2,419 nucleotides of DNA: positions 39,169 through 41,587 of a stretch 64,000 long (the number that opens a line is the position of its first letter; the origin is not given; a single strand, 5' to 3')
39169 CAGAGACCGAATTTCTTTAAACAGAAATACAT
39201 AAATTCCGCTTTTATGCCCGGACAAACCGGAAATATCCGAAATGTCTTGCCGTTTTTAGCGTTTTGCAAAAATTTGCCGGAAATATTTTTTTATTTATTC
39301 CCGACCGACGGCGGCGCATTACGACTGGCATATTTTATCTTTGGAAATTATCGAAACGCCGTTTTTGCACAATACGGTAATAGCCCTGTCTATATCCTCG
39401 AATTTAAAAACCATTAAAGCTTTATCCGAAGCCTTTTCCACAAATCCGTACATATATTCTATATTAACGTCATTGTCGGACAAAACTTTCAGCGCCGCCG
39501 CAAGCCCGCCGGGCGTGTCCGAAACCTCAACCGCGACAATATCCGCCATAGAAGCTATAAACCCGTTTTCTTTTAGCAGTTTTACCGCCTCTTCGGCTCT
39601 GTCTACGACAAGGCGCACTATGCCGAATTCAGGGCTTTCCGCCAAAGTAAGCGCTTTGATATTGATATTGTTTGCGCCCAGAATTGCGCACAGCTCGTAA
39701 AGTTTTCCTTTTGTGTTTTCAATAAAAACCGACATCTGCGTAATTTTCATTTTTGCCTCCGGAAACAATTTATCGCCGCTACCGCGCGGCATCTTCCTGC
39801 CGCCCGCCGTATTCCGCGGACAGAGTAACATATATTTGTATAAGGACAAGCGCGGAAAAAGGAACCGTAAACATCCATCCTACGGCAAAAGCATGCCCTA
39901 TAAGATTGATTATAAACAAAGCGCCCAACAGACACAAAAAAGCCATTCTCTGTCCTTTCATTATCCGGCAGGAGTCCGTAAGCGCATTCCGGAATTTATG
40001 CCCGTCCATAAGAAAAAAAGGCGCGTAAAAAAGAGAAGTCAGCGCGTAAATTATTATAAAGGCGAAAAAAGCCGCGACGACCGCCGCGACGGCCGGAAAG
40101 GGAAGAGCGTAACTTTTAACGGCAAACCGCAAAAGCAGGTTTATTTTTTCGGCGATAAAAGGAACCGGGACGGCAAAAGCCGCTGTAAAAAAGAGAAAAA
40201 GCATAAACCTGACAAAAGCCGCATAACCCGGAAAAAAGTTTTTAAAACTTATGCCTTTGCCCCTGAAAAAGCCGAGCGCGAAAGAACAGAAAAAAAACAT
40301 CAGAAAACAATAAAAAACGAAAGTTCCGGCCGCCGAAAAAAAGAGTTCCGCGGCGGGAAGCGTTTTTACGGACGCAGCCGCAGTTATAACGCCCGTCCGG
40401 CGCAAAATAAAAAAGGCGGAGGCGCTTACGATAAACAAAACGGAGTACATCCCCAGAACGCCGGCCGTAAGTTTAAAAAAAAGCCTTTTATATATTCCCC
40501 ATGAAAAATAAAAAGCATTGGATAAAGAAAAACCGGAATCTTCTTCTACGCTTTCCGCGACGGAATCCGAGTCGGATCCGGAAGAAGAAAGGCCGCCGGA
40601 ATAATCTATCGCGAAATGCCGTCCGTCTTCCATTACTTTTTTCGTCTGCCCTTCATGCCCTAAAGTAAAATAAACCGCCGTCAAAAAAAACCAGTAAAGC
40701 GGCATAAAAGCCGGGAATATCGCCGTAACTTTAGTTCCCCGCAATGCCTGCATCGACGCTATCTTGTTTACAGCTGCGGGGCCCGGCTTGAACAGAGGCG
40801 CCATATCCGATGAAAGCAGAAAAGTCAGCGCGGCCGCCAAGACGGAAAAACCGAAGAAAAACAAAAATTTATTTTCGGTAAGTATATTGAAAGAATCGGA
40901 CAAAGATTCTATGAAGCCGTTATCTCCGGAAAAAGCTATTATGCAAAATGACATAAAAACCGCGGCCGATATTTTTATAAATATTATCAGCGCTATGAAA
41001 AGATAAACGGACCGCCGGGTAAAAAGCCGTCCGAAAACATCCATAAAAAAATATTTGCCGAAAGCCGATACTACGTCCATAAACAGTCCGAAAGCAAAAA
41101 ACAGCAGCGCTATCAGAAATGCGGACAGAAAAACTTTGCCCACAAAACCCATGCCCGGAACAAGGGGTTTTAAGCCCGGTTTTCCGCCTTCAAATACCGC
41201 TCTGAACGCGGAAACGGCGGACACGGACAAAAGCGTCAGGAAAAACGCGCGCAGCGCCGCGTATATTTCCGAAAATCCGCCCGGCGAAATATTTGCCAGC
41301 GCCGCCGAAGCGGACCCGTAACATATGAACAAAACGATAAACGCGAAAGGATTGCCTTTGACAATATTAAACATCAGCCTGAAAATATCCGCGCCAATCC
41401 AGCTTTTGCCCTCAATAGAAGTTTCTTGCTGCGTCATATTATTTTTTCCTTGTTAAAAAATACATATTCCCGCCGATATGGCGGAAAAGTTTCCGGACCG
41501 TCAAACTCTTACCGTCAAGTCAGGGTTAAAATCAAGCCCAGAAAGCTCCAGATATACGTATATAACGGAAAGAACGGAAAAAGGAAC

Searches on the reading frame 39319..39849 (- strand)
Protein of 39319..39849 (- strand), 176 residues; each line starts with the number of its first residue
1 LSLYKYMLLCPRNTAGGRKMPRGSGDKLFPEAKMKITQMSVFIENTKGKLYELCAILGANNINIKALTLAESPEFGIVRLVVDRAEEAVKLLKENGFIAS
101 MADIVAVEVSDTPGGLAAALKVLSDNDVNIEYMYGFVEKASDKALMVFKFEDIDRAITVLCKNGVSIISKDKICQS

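Call 85: search_protein_families(library=pfam, proteins=[window:39319-39849:-], max_evalue=0.01)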
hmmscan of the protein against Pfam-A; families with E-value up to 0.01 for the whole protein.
window:39319-39849:- (176 aa): 6 families
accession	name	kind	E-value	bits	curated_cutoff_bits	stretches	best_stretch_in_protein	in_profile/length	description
PF19571.5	ACT_8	-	3.9e-26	91.9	23.5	1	34-173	1-138/141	ACT domain pair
PF01842.31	ACT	-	3.6e-12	46.3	27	2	105-154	3-52/66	ACT domain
PF22629.2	ACT_AHAS_ss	-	1.9e-10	41.2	27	2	40-93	2-57/67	AHAS small subunit-like ACT domain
PF13291.12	ACT_4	-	4.2e-05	24.6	27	0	37-73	7-43/80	ACT domain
PF22468.2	ACT_9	-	0.00049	20.3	27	0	104-131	3-30/61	ACT domain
PF13840.12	ACT_7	-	0.0021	18.3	27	0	110-133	18-41/65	ACT domain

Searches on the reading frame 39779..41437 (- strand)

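Call 18: search_protein_families(library=pfam, proteins=[window:39779-41437:-], max_evalue=0.001)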
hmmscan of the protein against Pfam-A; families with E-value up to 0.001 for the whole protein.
window:39779-41437:- (552 aa): 1 family
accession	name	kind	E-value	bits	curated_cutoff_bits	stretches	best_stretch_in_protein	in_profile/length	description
PF06161.16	DUF975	-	7.8e-06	26.3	34.8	1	34-194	27-200/243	Protein of unknown function (DUF975)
